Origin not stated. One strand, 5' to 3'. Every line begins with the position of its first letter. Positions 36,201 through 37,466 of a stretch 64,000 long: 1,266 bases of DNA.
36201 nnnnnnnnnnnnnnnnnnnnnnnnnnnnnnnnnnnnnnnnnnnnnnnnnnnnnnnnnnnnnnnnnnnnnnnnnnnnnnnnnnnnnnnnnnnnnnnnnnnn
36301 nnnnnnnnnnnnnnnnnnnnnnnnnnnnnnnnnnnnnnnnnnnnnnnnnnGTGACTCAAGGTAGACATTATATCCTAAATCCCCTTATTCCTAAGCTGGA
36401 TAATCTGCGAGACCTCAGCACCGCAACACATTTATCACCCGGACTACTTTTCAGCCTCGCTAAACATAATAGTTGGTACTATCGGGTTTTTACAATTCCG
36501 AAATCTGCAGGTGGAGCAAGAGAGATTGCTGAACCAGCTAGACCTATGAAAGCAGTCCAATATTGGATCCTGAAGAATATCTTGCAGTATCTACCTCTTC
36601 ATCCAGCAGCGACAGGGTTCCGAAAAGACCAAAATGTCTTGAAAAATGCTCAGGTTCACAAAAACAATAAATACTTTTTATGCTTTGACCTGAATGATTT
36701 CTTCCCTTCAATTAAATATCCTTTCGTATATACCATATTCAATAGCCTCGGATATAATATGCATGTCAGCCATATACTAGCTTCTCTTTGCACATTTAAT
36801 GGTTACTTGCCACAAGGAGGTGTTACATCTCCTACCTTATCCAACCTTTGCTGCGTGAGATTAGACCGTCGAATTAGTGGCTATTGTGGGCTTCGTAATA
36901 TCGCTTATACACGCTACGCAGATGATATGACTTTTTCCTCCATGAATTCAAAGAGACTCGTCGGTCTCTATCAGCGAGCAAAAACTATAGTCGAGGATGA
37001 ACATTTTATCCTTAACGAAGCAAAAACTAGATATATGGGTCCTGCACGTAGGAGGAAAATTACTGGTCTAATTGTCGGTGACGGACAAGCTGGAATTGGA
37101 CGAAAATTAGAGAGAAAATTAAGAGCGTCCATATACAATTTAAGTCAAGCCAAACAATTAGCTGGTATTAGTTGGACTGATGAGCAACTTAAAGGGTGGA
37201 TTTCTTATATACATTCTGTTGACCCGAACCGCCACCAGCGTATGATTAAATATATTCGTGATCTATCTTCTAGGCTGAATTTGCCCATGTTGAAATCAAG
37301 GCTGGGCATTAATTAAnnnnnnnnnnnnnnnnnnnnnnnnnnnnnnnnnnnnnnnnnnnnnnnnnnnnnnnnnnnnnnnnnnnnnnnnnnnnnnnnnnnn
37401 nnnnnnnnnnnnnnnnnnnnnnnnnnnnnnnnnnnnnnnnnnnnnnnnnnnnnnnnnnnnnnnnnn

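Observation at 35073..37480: Compact retron (effector - ncRNA - RT) in an AT-rich islet abutting tRNA-Lys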

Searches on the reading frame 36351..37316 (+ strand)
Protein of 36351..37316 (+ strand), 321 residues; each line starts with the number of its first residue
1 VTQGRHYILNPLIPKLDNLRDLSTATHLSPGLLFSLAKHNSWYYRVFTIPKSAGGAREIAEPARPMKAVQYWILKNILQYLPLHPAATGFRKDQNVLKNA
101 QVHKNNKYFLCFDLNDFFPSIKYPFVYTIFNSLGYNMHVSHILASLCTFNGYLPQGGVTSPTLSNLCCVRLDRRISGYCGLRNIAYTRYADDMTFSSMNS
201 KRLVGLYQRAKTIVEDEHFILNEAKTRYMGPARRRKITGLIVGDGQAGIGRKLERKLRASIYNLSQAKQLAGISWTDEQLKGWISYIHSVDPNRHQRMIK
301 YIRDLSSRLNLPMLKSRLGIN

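Call 4: search_protein_families(library=pfam, proteins=[window:36351-37316:+], max_evalue=1)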
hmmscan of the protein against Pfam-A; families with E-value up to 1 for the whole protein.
window:36351-37316:+ (321 aa): 1 family
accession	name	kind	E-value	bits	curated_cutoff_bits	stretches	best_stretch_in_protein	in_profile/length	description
PF00078.32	RVT_1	-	9.8e-24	84.6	29.6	1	49-241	1-204/205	Reverse transcriptase (RNA-dependent DNA polymerase)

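Call 5: search_protein_families(library=padloc, proteins=[window:36351-37316:+], max_evalue=1)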
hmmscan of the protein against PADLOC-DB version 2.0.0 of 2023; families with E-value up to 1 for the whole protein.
window:36351-37316:+ (321 aa): 76 families (the best 25 are shown)
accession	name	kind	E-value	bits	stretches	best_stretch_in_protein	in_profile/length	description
PDLC02941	RT_II-A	-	8e-114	377.9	1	13-309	10-300/309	-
PDLC02956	RT_XIII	-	8e-87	290.2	1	13-309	110-427/469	-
PDLC02943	RT_III-A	-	1.6e-79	265.1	1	14-305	20-315/322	-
PDLC02946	RT_III-A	-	3.4e-78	261.1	1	13-304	31-326/330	-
PDLC02942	RT_III-A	-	4.2e-77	257.5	1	17-305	43-334/341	-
PDLC02944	RT_III-A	-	6.2e-74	248.2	2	16-149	42-175/597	-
PDLC02940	RT_II-A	-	4.9e-72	241.1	1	17-304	185-467/477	-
PDLC02945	RT_III-A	-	1.4e-68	229.6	2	17-150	41-174/362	-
PDLC02939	RT_II-A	-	7.7e-68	227.2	1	19-301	4-292/304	-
PDLC03739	RT_Ec107-like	-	5.6e-65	217.7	1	18-266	12-257/307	retron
PDLC02961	RT-TIR_XII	-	8.9e-65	217.4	1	15-307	13-329/475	single gene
PDLC02962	RT-TIR_XII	-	3.1e-64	215.6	1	13-307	11-330/478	single gene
PDLC02949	RT_other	-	6.4e-64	214.9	2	152-303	313-466/481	-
PDLC02960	RT-Protease_XI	-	1.9e-63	213.2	1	15-298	5-308/506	single gene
PDLC02959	RT-Protease_XI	-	3.6e-63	212.2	1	15-267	7-269/510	single gene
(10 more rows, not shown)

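Call 6: search_protein_families(library=ncbifam, proteins=[window:36351-37316:+], max_evalue=1)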
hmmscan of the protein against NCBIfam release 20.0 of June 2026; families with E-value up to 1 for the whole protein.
window:36351-37316:+ (321 aa): 6 families
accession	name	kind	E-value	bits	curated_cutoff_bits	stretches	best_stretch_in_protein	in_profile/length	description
NF038233.2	retron_St85_RT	exception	1.1e-84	284.1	235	1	21-302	2-288/289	retron St85 family RNA-directed DNA polymerase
NF042941.1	Retron_TIR_antiphage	equivalog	2.2e-58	198.2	600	1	20-303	3-317/464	TIR domain-containing anti-phage reverse transcriptase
NF038237.1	retron_Ec67_fus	exception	5.9e-51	173.6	450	1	34-297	29-321/572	retron Ec67 family RNA-directed DNA polymerase/endonuclease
TIGR04416.1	group_II_RT_mat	equivalog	7.1e-16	58.3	300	1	44-303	53-342/353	group II intron reverse transcriptase/maturase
NF041746.1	Drt2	equivalog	9.1e-07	28.4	390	1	153-228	224-298/416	antiviral reverse transcriptase Drt2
NF041747.1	Drt3a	equivalog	2e-06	27.4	200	1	103-230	107-239/412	antiviral reverse transcriptase Drt3a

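Call 11: search_solved_structures(query=window:36351-37316:+, max_evalue=0.001, show_alignments=1)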
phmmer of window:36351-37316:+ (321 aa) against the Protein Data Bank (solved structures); distinct sequences matched with E-value up to 0.001: 21.
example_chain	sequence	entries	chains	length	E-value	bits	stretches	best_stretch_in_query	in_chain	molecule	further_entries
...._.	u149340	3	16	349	1.5e-69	237.8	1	10-318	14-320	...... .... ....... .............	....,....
7v9u_A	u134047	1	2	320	2.2e-69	237.2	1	10-309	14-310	RNA-directed DNA polymerase from retron EC86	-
7v9x_A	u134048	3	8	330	2.3e-69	237.2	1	10-310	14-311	RNA-directed DNA polymerase from retron EC86 | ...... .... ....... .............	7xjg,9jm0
9e8z_H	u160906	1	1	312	8.2e-32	113.8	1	36-300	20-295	Retron Ec83 reverse transcriptase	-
36ht_A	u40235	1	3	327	1.7e-31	112.8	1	14-270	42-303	Retron-Kva2 Reverse Transcriptase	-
9n69_E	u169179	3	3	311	3.1e-26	95.5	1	42-267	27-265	RNA-directed DNA polymerase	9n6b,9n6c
22et_A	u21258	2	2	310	3.5e-26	95.3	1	39-298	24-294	Retron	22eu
9l7p_E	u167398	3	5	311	4.8e-26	94.9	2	154-309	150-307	Retron St85 family RNA-directed DNA polymerase | Retron I-A Ec78 reverse transcriptase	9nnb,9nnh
9kjx_A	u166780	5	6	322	5.5e-26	94.7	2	154-309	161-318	RNA-directed DNA polymerase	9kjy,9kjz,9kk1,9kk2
9vhe_A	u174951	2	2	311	1.1e-25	93.6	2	153-309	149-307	Retron Ec78 reverse transcriptase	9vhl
9lm3_A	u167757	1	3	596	1.3e-21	80.3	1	32-265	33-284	Retron Ec67 protein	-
9i2f_C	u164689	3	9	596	1.3e-21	80.2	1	32-265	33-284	Retron Ec67 protein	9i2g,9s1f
23or_A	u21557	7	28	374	8.9e-12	48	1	65-249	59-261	Retron Eco8 reverse transcriptase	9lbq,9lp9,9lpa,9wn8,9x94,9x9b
9p4j_E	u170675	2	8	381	9.5e-12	47.9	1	65-249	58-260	Retron Eco8 reverse transcriptase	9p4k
9ioa_A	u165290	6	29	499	5.3e-08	35.6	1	49-204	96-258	RNA-dependent DNA polymerase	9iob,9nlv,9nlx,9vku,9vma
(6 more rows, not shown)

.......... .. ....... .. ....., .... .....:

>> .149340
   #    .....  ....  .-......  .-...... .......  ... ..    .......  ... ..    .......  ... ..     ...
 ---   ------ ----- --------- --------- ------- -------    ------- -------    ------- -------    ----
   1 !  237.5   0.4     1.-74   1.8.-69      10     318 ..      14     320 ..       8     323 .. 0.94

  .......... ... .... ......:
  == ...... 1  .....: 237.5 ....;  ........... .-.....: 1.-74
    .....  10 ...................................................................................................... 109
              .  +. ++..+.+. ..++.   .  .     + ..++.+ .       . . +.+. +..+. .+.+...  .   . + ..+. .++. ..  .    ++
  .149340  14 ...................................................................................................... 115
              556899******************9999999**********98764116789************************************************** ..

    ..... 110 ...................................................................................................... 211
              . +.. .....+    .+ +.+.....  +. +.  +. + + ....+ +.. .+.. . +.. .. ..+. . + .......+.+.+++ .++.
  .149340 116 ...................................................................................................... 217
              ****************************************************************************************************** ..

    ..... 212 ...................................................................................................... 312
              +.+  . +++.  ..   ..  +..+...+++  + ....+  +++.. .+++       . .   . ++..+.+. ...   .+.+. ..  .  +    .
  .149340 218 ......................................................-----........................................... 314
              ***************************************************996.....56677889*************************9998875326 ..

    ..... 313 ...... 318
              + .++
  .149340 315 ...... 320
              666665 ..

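Call 14: find_encoding_contigs(protein=window:36351-37316:+, flank=10000, max_places=6)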
Protein window:36351-37316:+ (321 aa): 1 contig read that carries it; 1 place shown.
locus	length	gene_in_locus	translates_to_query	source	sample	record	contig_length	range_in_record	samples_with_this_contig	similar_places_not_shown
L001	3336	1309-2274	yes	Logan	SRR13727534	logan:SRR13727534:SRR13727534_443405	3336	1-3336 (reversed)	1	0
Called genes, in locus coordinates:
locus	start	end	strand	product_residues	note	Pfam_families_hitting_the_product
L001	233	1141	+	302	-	PF28093:STM3845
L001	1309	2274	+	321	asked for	PF00078:RVT_1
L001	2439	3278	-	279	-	PF00378:ECH_1, PF16113:ECH_2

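Call 16: find_homologous_proteins(query=window:36351-37316:+, max_evalue=1e-40)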
Query window:36351-37316:+ (321 aa): 813 proteins with E <= 1e-40 among 3789 candidates; the best 120 are listed.
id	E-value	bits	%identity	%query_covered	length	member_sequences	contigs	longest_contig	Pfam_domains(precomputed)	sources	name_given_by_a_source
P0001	4.7e-184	629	83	100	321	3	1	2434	PF00078.33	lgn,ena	-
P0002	1.6e-181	621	82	100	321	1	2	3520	PF00078.33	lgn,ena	-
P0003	8.6e-174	595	79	100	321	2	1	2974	PF00078.33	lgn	-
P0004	9.4e-172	588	78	100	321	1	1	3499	PF00078.33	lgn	-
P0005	5.2e-158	543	91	80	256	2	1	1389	PF00078.33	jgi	jgi:retron-type reverse transcriptase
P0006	2.4e-130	452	62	98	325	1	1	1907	PF00078.33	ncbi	-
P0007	1.9e-128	446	62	100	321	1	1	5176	PF00078.33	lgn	-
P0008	6.1e-125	435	63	94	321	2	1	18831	PF00078.33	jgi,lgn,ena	-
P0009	1.6e-124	433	60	100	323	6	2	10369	PF00078.33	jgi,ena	-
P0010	7.3e-120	418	59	96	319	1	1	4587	PF00078.33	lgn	-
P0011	4.2e-119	415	58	96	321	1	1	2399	PF00078.33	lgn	-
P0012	5.3e-116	405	58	99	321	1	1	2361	PF00078.33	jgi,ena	-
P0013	1.9e-114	400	55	100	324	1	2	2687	PF00078.33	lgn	-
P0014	3.7e-113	396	56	100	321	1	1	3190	PF00078.33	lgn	-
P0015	3.5e-112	393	57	97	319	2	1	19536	PF00078.33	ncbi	ncbi:retron St85 family RNA-directed DNA polymerase [Chloroflexota bacterium]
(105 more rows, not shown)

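Call 19: find_encoding_contigs(protein=P0001, flank=3000, max_places=2)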
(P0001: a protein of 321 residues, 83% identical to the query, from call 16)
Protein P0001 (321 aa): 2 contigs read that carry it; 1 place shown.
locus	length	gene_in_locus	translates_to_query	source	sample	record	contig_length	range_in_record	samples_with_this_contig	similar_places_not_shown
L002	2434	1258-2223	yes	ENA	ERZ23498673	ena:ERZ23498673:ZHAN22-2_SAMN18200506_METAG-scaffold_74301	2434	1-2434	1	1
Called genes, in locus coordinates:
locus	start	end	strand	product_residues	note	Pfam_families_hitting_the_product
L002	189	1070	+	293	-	PF28093:STM3845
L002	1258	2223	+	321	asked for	PF00078:RVT_1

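Call 20: find_encoding_contigs(protein=P0002, flank=3000, max_places=2)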
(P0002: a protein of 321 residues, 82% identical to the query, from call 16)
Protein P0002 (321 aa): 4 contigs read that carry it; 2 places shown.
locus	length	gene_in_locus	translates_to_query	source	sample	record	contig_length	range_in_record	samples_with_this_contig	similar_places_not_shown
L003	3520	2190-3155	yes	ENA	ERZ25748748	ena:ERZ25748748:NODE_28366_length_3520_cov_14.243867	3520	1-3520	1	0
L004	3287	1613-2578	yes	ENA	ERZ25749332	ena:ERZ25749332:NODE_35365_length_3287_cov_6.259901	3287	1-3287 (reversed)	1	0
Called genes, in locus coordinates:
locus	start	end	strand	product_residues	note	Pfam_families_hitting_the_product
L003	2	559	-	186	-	?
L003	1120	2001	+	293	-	PF28093:STM3845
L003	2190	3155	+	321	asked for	PF00078:RVT_1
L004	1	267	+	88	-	?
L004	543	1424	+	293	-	PF28093:STM3845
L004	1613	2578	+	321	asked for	PF00078:RVT_1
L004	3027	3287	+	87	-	?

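Call 21: find_encoding_contigs(protein=P0004, flank=3000, max_places=2)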
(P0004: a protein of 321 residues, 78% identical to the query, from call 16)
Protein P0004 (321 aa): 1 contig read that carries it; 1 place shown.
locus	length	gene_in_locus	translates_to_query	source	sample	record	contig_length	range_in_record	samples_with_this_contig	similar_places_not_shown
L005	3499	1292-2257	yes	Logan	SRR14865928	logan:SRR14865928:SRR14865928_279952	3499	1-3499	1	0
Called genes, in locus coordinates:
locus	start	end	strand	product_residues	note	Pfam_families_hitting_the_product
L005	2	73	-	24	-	?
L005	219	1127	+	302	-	PF28093:STM3845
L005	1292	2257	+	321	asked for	PF00078:RVT_1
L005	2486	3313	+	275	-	PF19620:DUF6125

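Call 23: find_related_loci(query=A1, collection=genome_contigs, flank=4000)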
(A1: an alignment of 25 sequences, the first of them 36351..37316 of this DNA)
Query A1 (321 aa) in genome_contigs; peptide patterns used: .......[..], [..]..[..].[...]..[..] (x = any residue, [..] = any of these).
600 stretches matched a pattern (row limit reached: there are more); 588 encode a relative of the query (tblastn E <= 1e-3); the best 80 are kept; 80 distinct loci.
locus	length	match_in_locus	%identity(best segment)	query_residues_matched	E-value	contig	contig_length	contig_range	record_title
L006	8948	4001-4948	48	1-308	6e-102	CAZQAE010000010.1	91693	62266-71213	MAG TPA_asm: uncultured bacterium isolate SRP191223_co1_360 genome assembly, contig: NODE_92_length_91693_cov_7.204522,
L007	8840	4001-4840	51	13-291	4e-93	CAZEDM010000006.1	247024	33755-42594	MAG TPA_asm: uncultured Ignavibacteria bacterium isolate SRP323688_co1_186 genome assembly, contig: NODE_75_length_24702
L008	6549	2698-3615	45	1-303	2e-91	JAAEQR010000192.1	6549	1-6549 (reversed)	MAG: PVC group bacterium isolate Gpa_23 GpaG_CONTIG3072285, whole genome shotgun sequence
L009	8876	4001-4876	49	13-301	2e-91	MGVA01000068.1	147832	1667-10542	MAG: Elusimicrobia bacterium RIFOXYA12_FULL_51_18 rifixya3_full_scaffold_95, whole genome shotgun sequence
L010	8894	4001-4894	41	13-310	8e-79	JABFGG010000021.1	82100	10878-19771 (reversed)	MAG: Chloroflexota bacterium isolate CFX15 c_000000000021, whole genome shotgun sequence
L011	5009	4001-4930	39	1-309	2e-74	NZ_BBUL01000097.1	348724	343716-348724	Cellvibrio sp. OA-2007, whole genome shotgun sequence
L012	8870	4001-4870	38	14-305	4e-69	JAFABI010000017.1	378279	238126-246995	MAG: Bacillota bacterium isolate OH_SBB_121 k127_903339, whole genome shotgun sequence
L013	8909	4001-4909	41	1-301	5e-69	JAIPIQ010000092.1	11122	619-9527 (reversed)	MAG: Candidatus Neomarinimicrobiota bacterium isolate Tobar13.5m-G82 Tobar13-5m-C6711, whole genome shotgun sequence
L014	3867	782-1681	40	13-310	3e-66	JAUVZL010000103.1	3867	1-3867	MAG: Candidatus Stahlbacteria bacterium isolate CSMAG_1267 CSMAG_1267_k141_251043_length_3867_cov_17.3567, whole genome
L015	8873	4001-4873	41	13-301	5e-71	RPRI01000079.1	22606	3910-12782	MAG: Desulfobacteraceae bacterium isolate metabat2.783 metabat2.783_Contig_985672, whole genome shotgun sequence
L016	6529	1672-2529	40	18-301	1e-63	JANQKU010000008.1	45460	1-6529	MAG: Opitutaceae bacterium isolate PL25a_bin.27 k99_2329471, whole genome shotgun sequence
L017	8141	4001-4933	40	7-309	8e-63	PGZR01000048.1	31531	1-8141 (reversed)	MAG: Firmicutes bacterium HGW-Firmicutes-4 bjp_ig2103_scaffold_1368, whole genome shotgun sequence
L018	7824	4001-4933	40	7-309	8e-63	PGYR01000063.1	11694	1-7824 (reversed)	MAG: Ignavibacteriae bacterium HGW-Ignavibacteriae-4 08E140C01_z5_2013_Ig3399_v2_scaffold_3528, whole genome shotgun seq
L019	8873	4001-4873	36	13-305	2e-61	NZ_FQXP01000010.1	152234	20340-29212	Clostridium collagenovorans DSM 3089, whole genome shotgun sequence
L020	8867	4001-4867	37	13-306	2e-59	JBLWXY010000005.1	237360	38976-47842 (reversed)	MAG: Pseudidiomarina sp. isolate EA23-05 A23maxbin.015RE.5K@5, whole genome shotgun sequence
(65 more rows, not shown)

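Call 25: find_related_loci(query=window:36351-37316:+, collection=metagenome_contigs, flank=3000)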
Query window:36351-37316:+ (321 aa) in metagenome_contigs; peptide patterns used: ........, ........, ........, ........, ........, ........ (x = any residue, [..] = any of these).
201 stretches matched a pattern; 105 encode a relative of the query (tblastn E <= 1e-3); the best 80 are kept; 80 distinct loci.
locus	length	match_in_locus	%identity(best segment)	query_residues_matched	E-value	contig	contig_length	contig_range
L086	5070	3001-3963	83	1-321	0e+0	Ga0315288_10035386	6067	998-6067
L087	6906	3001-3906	63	1-302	1e-131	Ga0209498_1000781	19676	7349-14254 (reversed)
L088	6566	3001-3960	60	1-320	8e-130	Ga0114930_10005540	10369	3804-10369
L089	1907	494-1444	62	5-320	1e-137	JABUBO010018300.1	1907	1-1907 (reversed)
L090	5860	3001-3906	49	6-305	1e-93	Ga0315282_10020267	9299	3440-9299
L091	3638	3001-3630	53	13-222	2e-67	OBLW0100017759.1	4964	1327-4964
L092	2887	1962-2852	36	4-305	7e-48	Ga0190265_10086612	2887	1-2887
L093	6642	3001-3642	40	44-244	4e-41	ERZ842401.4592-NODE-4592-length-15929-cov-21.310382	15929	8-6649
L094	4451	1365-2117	37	19-258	1e-39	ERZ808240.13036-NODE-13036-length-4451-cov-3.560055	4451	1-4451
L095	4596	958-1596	39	44-244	1e-39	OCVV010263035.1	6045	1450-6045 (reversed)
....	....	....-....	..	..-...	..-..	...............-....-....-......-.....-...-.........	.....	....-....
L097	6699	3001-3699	39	34-258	6e-39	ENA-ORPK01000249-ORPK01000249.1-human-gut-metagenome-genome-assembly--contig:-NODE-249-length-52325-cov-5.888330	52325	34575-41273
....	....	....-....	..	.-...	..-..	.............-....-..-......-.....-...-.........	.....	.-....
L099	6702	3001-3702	37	34-258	1e-38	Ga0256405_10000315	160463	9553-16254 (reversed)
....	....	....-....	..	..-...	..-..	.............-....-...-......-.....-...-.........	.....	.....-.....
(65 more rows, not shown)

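Call 31: find_encoding_contigs(protein=P0015, flank=6000, max_places=1)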
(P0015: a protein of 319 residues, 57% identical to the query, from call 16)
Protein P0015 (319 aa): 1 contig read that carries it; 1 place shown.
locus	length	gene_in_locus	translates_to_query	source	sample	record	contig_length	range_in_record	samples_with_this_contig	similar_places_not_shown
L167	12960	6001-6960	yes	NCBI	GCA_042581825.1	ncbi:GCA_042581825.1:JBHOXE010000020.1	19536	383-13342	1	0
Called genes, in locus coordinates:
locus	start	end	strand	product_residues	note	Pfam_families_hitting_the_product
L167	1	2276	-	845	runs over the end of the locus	PF10544:T5orf172 (weak)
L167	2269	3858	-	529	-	PF07669:Eco57I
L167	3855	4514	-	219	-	PF02384:N6_Mtase (weak), PF20473:MmeI_Mtase (weak)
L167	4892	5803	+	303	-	PF28093:STM3845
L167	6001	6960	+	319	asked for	PF00078:RVT_1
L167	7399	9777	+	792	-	PF13570:Beta-prop_ACSF4, PF13360:PQQ_2, PF13360:PQQ_2, PF13570:Beta-prop_ACSF4, PF26550:Tricorn_2nd, PF07676:PD40, PF26549:Tricorn_N, PF26550:Tricorn_2nd, +6 more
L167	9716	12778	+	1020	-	PF19077:Big_13 (faint), PF01839:FG-GAP (faint), PF13517:FG-GAP_3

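Call 32: find_encoding_contigs(protein=P0007, flank=3000, max_places=1)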
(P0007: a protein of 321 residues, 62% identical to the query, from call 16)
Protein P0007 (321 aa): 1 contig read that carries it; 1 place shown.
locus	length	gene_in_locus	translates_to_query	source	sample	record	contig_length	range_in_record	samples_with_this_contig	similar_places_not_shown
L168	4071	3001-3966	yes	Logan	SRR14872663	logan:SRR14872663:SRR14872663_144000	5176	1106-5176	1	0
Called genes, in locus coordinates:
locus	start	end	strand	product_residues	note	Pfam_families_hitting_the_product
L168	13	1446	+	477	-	-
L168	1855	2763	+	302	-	PF28093:STM3845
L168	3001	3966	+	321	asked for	PF00078:RVT_1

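Call 33: find_encoding_contigs(protein=P0010, flank=3000, max_places=1)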
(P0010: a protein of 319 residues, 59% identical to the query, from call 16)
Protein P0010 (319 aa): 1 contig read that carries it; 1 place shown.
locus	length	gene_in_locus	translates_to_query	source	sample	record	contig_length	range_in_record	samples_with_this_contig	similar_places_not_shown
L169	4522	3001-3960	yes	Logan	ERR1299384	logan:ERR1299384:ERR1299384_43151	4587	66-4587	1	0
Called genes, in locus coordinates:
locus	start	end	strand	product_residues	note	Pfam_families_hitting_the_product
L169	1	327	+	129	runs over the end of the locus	?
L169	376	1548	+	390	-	-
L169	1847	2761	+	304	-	PF28093:STM3845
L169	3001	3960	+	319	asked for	PF00078:RVT_1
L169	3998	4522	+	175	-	?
